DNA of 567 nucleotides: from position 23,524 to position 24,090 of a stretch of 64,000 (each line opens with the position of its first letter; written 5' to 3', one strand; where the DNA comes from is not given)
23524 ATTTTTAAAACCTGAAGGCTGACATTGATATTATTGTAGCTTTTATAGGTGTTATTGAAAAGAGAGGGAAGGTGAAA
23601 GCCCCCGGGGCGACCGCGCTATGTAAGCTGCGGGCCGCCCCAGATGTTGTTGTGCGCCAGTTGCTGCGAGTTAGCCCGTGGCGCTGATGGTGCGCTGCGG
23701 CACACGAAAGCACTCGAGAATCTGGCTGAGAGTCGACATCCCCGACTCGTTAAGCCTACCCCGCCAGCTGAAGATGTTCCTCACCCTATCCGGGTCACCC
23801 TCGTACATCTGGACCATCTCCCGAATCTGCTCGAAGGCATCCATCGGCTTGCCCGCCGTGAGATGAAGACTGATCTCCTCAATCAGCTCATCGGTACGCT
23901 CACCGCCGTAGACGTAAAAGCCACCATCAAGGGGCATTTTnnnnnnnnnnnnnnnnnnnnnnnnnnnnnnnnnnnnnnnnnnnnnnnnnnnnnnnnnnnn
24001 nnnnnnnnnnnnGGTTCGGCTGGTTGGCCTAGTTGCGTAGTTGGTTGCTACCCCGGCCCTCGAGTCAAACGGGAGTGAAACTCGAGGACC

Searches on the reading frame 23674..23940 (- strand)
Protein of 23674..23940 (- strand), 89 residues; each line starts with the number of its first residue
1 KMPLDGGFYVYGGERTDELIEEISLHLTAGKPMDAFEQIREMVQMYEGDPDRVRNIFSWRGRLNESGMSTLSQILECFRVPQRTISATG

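Call 50: search_protein_families(library=phrogs, proteins=[window:23674-23940:-], max_evalue=1)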
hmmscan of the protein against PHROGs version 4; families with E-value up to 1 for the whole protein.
window:23674-23940:- (89 aa): 2 families
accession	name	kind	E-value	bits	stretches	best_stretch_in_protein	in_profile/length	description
phrog_23270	-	unknown function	0.17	12.8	1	28-48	78-98/154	-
phrog_5279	-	unknown function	0.43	11.6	0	10-21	22-33/53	-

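Call 51: search_protein_families(library=padloc, proteins=[window:23674-23940:-], max_evalue=1)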
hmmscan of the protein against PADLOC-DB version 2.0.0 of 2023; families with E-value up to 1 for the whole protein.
window:23674-23940:- (89 aa): 1 family
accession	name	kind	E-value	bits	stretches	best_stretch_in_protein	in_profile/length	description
PDLC02212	QatB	-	0.054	11.1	1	21-56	101-137/248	-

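Call 52: search_protein_families(library=ncbifam, proteins=[window:23674-23940:-], max_evalue=1)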
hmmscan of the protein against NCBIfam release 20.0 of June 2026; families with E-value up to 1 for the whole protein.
window:23674-23940:- (89 aa): 0 families
